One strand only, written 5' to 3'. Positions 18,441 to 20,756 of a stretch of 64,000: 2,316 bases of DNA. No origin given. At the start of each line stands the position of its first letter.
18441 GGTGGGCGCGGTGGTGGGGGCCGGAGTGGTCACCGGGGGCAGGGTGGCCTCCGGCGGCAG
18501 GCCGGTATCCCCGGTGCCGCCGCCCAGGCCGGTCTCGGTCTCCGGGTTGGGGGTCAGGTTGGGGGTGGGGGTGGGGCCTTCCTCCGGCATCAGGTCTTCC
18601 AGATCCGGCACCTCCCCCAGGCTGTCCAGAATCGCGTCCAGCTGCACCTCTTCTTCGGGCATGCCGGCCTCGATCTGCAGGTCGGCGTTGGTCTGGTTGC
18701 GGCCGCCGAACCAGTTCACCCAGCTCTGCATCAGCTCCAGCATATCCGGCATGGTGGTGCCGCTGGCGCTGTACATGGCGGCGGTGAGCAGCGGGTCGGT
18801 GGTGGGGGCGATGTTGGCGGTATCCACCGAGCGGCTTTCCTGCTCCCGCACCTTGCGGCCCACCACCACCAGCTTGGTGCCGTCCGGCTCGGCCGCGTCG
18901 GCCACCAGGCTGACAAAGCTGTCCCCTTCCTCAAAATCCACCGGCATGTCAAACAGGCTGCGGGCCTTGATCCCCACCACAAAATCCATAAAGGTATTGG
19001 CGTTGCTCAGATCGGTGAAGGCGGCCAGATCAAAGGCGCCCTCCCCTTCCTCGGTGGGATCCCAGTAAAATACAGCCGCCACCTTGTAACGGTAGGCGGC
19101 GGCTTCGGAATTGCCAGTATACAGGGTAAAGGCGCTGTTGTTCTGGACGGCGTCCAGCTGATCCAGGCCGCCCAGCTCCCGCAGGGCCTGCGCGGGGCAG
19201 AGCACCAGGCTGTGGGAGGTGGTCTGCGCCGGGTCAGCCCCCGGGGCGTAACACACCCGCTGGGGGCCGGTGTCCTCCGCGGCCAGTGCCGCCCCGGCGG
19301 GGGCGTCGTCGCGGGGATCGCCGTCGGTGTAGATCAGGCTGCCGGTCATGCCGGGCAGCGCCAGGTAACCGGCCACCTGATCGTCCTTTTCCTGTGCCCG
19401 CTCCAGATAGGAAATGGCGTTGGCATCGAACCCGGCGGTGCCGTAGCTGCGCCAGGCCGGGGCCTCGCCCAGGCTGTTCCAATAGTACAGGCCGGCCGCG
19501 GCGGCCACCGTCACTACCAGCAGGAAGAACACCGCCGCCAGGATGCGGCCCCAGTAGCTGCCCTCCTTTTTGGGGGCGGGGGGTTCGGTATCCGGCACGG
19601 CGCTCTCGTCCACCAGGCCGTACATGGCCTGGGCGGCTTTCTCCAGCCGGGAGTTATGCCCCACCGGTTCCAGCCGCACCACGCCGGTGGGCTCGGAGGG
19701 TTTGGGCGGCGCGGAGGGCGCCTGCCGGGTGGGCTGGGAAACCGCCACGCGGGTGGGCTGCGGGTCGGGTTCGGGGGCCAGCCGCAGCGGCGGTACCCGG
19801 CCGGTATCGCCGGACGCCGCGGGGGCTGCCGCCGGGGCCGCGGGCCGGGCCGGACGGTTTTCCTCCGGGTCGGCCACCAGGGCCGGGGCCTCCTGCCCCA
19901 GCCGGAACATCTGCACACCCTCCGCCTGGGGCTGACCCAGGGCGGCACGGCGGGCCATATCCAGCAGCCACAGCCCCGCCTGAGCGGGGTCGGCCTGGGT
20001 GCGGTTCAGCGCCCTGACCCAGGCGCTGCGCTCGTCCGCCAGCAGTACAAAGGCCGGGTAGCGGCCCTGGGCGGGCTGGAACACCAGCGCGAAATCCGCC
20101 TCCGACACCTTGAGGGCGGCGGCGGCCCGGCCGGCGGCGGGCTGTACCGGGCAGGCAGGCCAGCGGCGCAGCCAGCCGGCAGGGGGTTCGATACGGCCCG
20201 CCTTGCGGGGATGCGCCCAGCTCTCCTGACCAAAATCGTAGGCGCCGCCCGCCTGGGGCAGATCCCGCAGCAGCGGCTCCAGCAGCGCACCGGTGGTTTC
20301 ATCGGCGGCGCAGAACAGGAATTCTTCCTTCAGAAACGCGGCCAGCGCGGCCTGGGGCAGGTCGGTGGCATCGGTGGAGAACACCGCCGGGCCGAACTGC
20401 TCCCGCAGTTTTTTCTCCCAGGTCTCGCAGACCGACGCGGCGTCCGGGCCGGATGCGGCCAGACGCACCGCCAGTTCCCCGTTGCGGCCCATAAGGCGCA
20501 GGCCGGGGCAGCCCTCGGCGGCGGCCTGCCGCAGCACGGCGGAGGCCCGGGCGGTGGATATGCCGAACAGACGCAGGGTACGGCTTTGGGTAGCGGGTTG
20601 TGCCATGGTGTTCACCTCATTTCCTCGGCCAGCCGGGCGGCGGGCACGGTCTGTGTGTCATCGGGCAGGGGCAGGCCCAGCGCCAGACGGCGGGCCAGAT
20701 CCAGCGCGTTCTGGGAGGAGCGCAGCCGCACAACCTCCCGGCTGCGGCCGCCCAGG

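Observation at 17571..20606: Unusual transmembrane fusion: degenerate CinA half, Cys-less sortase-B-like region and SpoIID domain, immediately downstream of cinA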

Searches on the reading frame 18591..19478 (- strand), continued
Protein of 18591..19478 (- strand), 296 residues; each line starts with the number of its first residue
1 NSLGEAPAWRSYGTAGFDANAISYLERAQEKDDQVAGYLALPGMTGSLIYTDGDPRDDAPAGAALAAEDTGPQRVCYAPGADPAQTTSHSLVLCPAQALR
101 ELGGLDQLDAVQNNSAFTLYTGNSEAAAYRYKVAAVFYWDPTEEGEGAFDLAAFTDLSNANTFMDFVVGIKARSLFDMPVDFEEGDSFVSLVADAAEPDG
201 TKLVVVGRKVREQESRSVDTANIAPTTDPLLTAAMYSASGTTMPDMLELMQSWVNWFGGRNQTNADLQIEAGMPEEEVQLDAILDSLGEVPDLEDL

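Call 56: find_encoding_contigs(protein=P0125, flank=6000, max_places=2)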
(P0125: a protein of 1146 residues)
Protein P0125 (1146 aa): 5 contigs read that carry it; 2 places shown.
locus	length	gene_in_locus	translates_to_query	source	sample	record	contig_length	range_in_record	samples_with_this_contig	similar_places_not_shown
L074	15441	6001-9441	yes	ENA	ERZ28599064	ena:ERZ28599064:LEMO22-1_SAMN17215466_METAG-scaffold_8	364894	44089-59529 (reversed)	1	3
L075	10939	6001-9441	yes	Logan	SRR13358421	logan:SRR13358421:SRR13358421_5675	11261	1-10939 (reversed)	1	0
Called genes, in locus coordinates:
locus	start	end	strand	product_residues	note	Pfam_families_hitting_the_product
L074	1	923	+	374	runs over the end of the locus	PF00005:ABC_tran, PF13304:AAA_21 (faint), PF08402:TOBE_2 (faint), PF17912:OB_MalK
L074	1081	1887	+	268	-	PF02230:Abhydrolase_2 (faint), PF00561:Abhydrolase_1, PF12146:Hydrolase_4, PF12697:Abhydrolase_6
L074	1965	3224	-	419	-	PF20769:YPEB_N, PF14620:YPEB_PepSY1-2, PF03413:PepSY (weak)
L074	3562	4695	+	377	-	PF00266:Aminotran_5, PF01212:Beta_elim_lyase (weak)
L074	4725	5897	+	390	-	PF22025:ThiI_fer, PF02926:THUMP, PF02568:ThiI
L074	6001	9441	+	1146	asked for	PF00994:MoCF_biosynth, PF02464:CinA, PF04203:Sortase, PF08486:SpoIID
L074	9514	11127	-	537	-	PF06418:CTP_synth_N, PF00117:GATase, PF07722:Peptidase_C26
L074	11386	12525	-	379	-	PF02518:HATPase_c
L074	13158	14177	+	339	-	PF00044:Gp_dh_N, PF02800:Gp_dh_C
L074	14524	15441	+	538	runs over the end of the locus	PF02838:Glyco_hydro_20b, PF00728:Glyco_hydro_20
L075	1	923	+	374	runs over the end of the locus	PF00005:ABC_tran, PF13304:AAA_21 (faint), PF08402:TOBE_2 (faint), PF17912:OB_MalK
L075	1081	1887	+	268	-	PF02230:Abhydrolase_2 (faint), PF00561:Abhydrolase_1, PF12146:Hydrolase_4, PF12697:Abhydrolase_6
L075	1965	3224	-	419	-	PF20769:YPEB_N, PF14620:YPEB_PepSY1-2, PF03413:PepSY (weak)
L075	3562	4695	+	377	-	PF00266:Aminotran_5, PF01212:Beta_elim_lyase (weak)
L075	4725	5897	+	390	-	PF22025:ThiI_fer, PF02926:THUMP, PF02568:ThiI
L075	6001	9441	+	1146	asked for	PF00994:MoCF_biosynth, PF02464:CinA, PF04203:Sortase, PF08486:SpoIID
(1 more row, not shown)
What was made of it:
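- A relative carrying the fused gene has the germination gene ypeB nearby, so that host is probably a spore former (call 56).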

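Call 57: find_encoding_contigs(protein=P0107, flank=6000, max_places=1)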
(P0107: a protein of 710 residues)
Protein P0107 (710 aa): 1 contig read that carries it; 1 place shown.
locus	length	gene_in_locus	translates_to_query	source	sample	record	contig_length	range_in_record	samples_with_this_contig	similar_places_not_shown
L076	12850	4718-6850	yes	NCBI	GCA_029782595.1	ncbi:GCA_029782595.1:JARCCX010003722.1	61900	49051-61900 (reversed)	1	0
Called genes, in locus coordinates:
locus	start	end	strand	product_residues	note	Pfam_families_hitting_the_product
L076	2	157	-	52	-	?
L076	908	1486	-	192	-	PF04199:Cyclase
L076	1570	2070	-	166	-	PF01613:Flavin_Reduct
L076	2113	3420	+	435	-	PF00266:Aminotran_5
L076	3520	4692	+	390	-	PF22025:ThiI_fer, PF02926:THUMP, PF02568:ThiI, PF06508:QueC (faint)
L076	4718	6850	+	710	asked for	PF00994:MoCF_biosynth, PF18146:CinA_KH, PF02464:CinA, PF04203:Sortase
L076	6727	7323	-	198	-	-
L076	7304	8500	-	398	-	PF00999:Na_H_Exchanger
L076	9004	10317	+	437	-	PF04389:Peptidase_M28 (weak), PF01546:Peptidase_M20, PF07687:M20_dimer (faint)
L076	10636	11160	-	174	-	PF08876:DUF1836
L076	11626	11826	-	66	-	-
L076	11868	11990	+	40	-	-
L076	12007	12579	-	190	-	PF03773:ArsP_1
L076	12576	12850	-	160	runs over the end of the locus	-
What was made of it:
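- P0125 (MoCF + CinA + Sortase + SpoIID) and P0107 (MoCF + KH + CinA + Sortase) each sit directly after nifS-thiI (calls 56, 57).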

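Call 61: search_protein_families(library=ncbifam, proteins=[P0125, P0107, P0032], max_evalue=0.001)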
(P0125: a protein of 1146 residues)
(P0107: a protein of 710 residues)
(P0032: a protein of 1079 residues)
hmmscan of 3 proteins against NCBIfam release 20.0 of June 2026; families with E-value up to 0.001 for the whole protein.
P0125 (1146 aa): 12 families
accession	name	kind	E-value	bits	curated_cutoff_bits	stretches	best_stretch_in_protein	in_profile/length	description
NF001813.0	PRK00549.1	equivalog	2.3e-75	254.2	379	1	18-409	21-412/414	competence/damage-inducible protein A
TIGR00200.1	cinA_nterm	subfamily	5.6e-51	173.5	243.15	1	20-409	24-412/414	CinA family nicotinamide mononucleotide deamidase-related protein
TIGR03064.1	sortase_srtB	equivalog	3e-49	167.5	153.75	1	488-726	2-235/235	class B sortase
TIGR00199.1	PncC_domain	subfamily_domain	3.5e-41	140.8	68.9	1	259-406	2-147/149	nicotinamide-nucleotide amidohydrolase family protein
TIGR02870.1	spore_II_D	equivalog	9.4e-39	133.5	234.75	2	958-1145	155-335/338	stage II sporulation protein D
TIGR02669.1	SpoIID_LytB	domain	8.4e-35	121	83.3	1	910-1145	12-268/270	SpoIID/LytB domain-containing protein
NF002975.0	PRK03661.1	equivalog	1.3e-32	112.7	212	1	254-402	9-155/164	nicotinamide-nucleotide amidase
NF002972.0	PRK03657.1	equivalog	2.2e-21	76.3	201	1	253-374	19-140/175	2-oxo-tetronate isomerase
NF040525.1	SrtB_LPKTxSAVK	exception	1.1e-13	50.7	200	1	545-737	53-245/261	class B sortase, LPKTxAVK-specific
NF002291.0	PRK01215.1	equivalog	1.7e-13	50.3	293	1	25-178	31-184/264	nicotinamide mononucleotide deamidase-related protein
NF002978.0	PRK03673.1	equivalog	1.3e-10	40.8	496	1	41-341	45-335/398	nicotinamide mononucleotide deamidase-related protein YfaY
TIGR00177.1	molyb_syn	domain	4e-05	23.6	85.35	1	15-161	20-146/148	molybdenum cofactor synthesis domain-containing protein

P0107 (710 aa): 17 families
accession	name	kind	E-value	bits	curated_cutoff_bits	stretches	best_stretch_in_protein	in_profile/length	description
NF001813.0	PRK00549.1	equivalog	2.8e-148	494.3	379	1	1-409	1-409/414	competence/damage-inducible protein A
TIGR00200.1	cinA_nterm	subfamily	7.9e-120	400.3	243.15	1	1-409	2-409/414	CinA family nicotinamide mononucleotide deamidase-related protein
TIGR03064.1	sortase_srtB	equivalog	1.9e-57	194.3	153.75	1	443-678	7-235/235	class B sortase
NF002291.0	PRK01215.1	equivalog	8.2e-47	159.5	293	1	2-246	5-253/264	nicotinamide mononucleotide deamidase-related protein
NF002978.0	PRK03673.1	equivalog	1.2e-40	139.7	496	1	1-290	2-287/398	nicotinamide mononucleotide deamidase-related protein YfaY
TIGR00199.1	PncC_domain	subfamily_domain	1.7e-35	122.3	68.9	1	264-409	3-147/149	nicotinamide-nucleotide amidohydrolase family protein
NF002975.0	PRK03661.1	equivalog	6.5e-30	104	212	1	264-405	15-155/164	nicotinamide-nucleotide amidase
NF002977.0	PRK03670.1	equivalog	3.6e-26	92.1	305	1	1-170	1-176/252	competence damage-inducible protein A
TIGR00177.1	molyb_syn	domain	2.3e-24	86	85.35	1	1-163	2-143/148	molybdenum cofactor synthesis domain-containing protein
NF002972.0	PRK03657.1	equivalog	7.1e-22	78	201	1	257-384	19-147/175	2-oxo-tetronate isomerase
NF040525.1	SrtB_LPKTxSAVK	exception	7.3e-16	57.9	200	1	496-688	53-244/261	class B sortase, LPKTxAVK-specific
NF011068.0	PRK14498.1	equivalog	1.5e-11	43.1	534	1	4-92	197-283/647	molybdopterin biosynthesis protein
NF045515.2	Glp_gephyrin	equivalog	2.7e-08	33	475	1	3-83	184-264/403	molybdotransferase-like divisome protein Glp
NF007960.1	PRK10680.1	equivalog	5.4e-07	28.7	440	1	4-81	184-261/401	molybdopterin molybdotransferase MoeA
NF002947.1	PRK03604.1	equivalog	1.4e-06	27.8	285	1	3-88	148-234/301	bifunctional molybdenum cofactor biosynthesis protein MoaC/MoaB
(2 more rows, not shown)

P0032 (1079 aa): 17 families
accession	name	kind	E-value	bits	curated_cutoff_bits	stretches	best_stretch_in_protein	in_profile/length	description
NF001813.0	PRK00549.1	equivalog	7.8e-148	492.9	379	1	1-407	1-410/414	competence/damage-inducible protein A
TIGR00200.1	cinA_nterm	subfamily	2.3e-112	375.7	243.15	1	1-406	2-409/414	CinA family nicotinamide mononucleotide deamidase-related protein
NF002291.0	PRK01215.1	equivalog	6.9e-47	159.7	293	1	2-201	5-204/264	nicotinamide mononucleotide deamidase-related protein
TIGR00199.1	PncC_domain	subfamily_domain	4.9e-42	143.6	68.9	1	265-406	6-147/149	nicotinamide-nucleotide amidohydrolase family protein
NF002978.0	PRK03673.1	equivalog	7.1e-42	143.7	496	1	1-289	2-288/398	nicotinamide mononucleotide deamidase-related protein YfaY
NF002975.0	PRK03661.1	equivalog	3.8e-39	134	212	1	256-404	9-157/164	nicotinamide-nucleotide amidase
NF002977.0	PRK03670.1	equivalog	8.9e-34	117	305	1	1-169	1-177/252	competence damage-inducible protein A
TIGR00177.1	molyb_syn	domain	2.4e-27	95.7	85.35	1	1-161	2-143/148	molybdenum cofactor synthesis domain-containing protein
TIGR02870.1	spore_II_D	equivalog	1.8e-26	93.1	234.75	1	905-1075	176-335/338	stage II sporulation protein D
NF002972.0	PRK03657.1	equivalog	1.2e-24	87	201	1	255-382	19-146/175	2-oxo-tetronate isomerase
TIGR02669.1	SpoIID_LytB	domain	3.9e-20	72.9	83.3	1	911-1075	95-268/270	SpoIID/LytB domain-containing protein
NF011068.0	PRK14498.1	equivalog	4e-09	35.1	534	1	4-88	197-280/647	molybdopterin biosynthesis protein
NF007960.1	PRK10680.1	equivalog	2.5e-08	33.1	440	1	4-82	184-262/401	molybdopterin molybdotransferase MoeA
NF045515.2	Glp_gephyrin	equivalog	2.8e-07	29.6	475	1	3-83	184-264/403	molybdotransferase-like divisome protein Glp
NF050098.1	MoeA_actino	exception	4.3e-06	25.7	560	1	4-83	185-264/400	molybdopterin molybdotransferase MoeA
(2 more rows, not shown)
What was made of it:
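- P0125 and P0107 pass the TIGR03064 class B sortase cut-off (call 61).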

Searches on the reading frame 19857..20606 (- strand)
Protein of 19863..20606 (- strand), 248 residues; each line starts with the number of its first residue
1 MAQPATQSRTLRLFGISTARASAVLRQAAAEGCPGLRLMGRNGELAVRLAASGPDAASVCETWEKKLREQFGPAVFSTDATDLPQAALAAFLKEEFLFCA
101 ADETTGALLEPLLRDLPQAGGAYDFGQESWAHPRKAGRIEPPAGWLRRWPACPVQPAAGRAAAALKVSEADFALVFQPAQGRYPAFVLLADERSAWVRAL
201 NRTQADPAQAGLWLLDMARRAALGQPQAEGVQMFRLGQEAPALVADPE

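Call 9: search_protein_families(library=pfam, proteins=[window:19863-20606:-], max_evalue=10)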
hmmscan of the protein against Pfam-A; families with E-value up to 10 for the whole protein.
seq(248 aa): 1 family
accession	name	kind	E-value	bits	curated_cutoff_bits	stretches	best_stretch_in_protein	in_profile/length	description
PF18146.6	CinA_KH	-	0.0012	19.3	27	1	8-76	1-72/73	Damage-inducible protein CinA KH domain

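Call 15: search_solved_structures(query=A3, max_evalue=10, show_alignments=2)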
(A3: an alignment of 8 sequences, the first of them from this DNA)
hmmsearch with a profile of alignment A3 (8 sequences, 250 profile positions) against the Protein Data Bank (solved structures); distinct sequences matched with E-value up to 10: 28.
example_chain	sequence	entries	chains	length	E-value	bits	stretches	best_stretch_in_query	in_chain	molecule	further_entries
6mr3_A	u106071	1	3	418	5e-13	52.3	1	6-178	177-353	Putative competence-damage inducible protein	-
2a9s_A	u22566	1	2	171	4.6e-06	29.5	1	78-178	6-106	competence/damage-inducible protein CinA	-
5vu3_A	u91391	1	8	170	0.00049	22.8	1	89-177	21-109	Competence damage-inducible protein A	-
5kol_A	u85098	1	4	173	0.00061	22.5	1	84-177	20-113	Uncharacterized protein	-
6l19_A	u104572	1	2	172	0.00093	21.9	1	96-177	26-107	PncC family amidohydrolase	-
4ct8_A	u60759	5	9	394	0.0011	21.6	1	64-177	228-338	CINA-LIKE PROTEIN | CINA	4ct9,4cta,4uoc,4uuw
4cta_A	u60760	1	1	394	0.0011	21.6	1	64-177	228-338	CINA-LIKE PROTEIN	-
4uux_A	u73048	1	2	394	0.0011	21.6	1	64-177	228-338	CINA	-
5kvk_A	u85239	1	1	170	0.005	19.5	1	81-177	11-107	Protein KP700603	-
5v01_A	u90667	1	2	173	0.0052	19.5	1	82-177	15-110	Competence damage-inducible protein A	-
6gib_A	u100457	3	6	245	0.14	14.8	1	67-165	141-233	Glutathione S-transferase omega-2 | Glutathione transferase Omega 2S | Glutathione S-transferase omega 2S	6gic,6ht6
1dk7_A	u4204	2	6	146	0.65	12.6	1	182-220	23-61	GROEL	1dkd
1jon_A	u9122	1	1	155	0.69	12.5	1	182-220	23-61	GROEL, HSP60 CLASS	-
6ych_A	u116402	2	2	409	1.9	11.1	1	159-222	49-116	Aromatic O-demethylase, cytochrome P450 subunit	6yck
6yci_A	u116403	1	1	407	1.9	11.1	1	159-222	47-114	Aromatic O-demethylase, cytochrome P450 subunit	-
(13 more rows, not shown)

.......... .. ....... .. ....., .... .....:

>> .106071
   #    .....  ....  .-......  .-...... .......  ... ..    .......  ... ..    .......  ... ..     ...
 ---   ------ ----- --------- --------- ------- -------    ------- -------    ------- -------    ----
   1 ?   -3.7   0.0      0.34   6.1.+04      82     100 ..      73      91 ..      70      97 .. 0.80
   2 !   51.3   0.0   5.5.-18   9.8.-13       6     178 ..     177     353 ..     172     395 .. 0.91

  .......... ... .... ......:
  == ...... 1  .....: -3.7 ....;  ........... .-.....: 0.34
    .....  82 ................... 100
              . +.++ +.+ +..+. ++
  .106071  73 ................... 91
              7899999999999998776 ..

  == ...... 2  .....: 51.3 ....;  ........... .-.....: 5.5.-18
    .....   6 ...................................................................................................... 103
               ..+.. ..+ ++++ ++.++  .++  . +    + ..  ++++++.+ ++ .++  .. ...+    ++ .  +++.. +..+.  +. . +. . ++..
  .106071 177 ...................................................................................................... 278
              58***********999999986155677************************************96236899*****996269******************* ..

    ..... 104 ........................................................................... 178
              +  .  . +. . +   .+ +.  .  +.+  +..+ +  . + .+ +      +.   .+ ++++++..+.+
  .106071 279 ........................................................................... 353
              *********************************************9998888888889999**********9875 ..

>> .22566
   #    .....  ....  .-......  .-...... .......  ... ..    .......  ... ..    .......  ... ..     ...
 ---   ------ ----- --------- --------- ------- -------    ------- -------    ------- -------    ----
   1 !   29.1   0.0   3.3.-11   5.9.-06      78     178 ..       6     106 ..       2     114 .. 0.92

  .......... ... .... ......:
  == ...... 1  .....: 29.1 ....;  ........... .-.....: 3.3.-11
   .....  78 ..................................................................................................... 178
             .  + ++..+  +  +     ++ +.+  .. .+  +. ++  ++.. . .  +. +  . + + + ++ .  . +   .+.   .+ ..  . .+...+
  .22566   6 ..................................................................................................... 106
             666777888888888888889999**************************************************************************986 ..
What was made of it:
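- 20373..20606 (-): Residues 1-78: CinA KH-type domain, degenerate (GIGES motif replaced by GISTA). Profile against 6mr3 starts at chain residue 177 (call 15).
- Checked: Family profile against PDB 6mr3 CinA, E=5e-13 (call 15).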

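Call 58: predict_structure(alignment_id=A7)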
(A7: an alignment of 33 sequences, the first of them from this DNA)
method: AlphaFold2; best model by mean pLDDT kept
length: 250 residues; sequences in the alignment: 33
mean_pLDDT: 96.1   pTM: 0.92
mean pLDDT of the five models: 96.1, 96.0, 95.8, 95.5, 93.2
residues with pLDDT >= 90: 234; 70-90: 15; 50-70: 1; < 50: 0
segments of 3 or more residues with pLDDT < 50: none
pLDDT, mean of each block of 10 residues (from residue 1): 89 97 98 97 96 97 98 96 97 98 97 96 89 93 97 98 97 98 98 98 96 98 98 98 89
secondary structure, 60 per line:
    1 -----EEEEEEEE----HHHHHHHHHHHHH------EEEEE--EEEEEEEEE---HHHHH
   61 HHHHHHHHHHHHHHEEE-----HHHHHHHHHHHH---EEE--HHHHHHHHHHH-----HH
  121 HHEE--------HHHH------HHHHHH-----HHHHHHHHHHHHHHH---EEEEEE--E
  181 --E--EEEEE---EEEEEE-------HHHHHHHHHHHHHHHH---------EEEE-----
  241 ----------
elements in order: E6-13 H18-30 E37-41 E44-52 H56-74 E75-77 H83-94 E98-100 H103-113 H119-122 H133-136 H143-148 H154-168 E172-177 E186-190 E194-199 H207-222 E232-235

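Call 62: fold_search(model_id=the predicted structure, library=pdb)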
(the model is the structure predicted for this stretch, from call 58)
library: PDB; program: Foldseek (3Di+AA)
matches with E <= 10: 1587; with E <= 0.001: 14
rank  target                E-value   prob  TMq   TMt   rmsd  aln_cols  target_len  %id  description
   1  6mr3_A                3.5e-12  1.00  0.69  0.70   4.5       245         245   20  Crystal structure of the competence-damaged protein (CinA) superfamily protein from Streptococcus mutans (released 2018-10-24)
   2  6mr3_C                5.1e-12  1.00  0.68  0.71   4.4       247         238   19  Crystal structure of the competence-damaged protein (CinA) superfamily protein from Streptococcus mutans (released 2018-10-24)
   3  4cta_A                1.0e-10  1.00  0.61  0.41   5.0       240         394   17  Competence or damage-inducible protein CinA from Thermus thermophilus (released 2014-10-15)
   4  4ct8_A                1.8e-10  1.00  0.59  0.40   5.0       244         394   19  Competence or damage-inducible protein CinA from Thermus thermophilus (released 2014-10-15)
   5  4uux_A                2.9e-10  1.00  0.60  0.40   5.1       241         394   18  Competence or damage-inducible protein CinA from Thermus thermophilus (released 2014-10-15)
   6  4ct8_B                6.1e-10  1.00  0.57  0.39   5.0       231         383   18  Competence or damage-inducible protein CinA from Thermus thermophilus (released 2014-10-15)
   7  6l19_A                1.8e-04  1.00  0.41  0.59   5.4       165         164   16  The crystal structure of competence or damage-inducible protein from Enterobacter asburiae (released 2019-10-16)
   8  5v01_A                2.4e-04  1.00  0.43  0.60   5.3       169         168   16  Crystal structure of the competence damage-inducible protein A (ComA) from Klebsiella pneumoniae subsp. pneumoniae MGH (released 2017-03-15)
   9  5vu3_H                4.0e-04  1.00  0.43  0.61   5.7       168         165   14  Crystal structure of the competence-damaged protein (CinA) superfamily protein ECL_02051 from Enterobacter cloacae (released 2017-06-14)
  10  6l19_B                4.5e-04  1.00  0.42  0.63   5.1       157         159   18  The crystal structure of competence or damage-inducible protein from Enterobacter asburiae (released 2019-10-16)
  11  5kol_A                5.8e-04  1.00  0.40  0.55   5.7       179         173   15  Crystal structure of the competence-damaged protein (CinA) superfamily protein ECK1530/EC0983 from Escherichia coli (released 2016-07-27)
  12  5vu3_C                5.8e-04  1.00  0.38  0.53   7.2       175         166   15  Crystal structure of the competence-damaged protein (CinA) superfamily protein ECL_02051 from Enterobacter cloacae (released 2017-06-14)
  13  5vu3_D                7.0e-04  1.00  0.42  0.59   5.5       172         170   14  Crystal structure of the competence-damaged protein (CinA) superfamily protein ECL_02051 from Enterobacter cloacae (released 2017-06-14)
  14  5kol_D                7.4e-04  1.00  0.40  0.55   5.7       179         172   13  Crystal structure of the competence-damaged protein (CinA) superfamily protein ECK1530/EC0983 from Escherichia coli (released 2016-07-27)
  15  2a9s_A                1.2e-03  1.00  0.39  0.55   5.3       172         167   16  The crystal structure of competence/damage inducible protein CihA from Agrobacterium tumefaciens (released 2005-07-19)
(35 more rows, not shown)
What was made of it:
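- On CinA: Foldseek to 6mr3 at E=3.5e-12, TM 0.69/0.70, and to TtCinA at 1e-10 (calls 58, 62).
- Closest known: CinA. Same: The KH plus PncC fold over residues 1-240 (Foldseek TM 0.69 to 6mr3, call 62).
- Checked: AF2 model with pLDDT 96.1; Foldseek to 6mr3 at E=3.5e-12, TM 0.69 (calls 58, 62).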
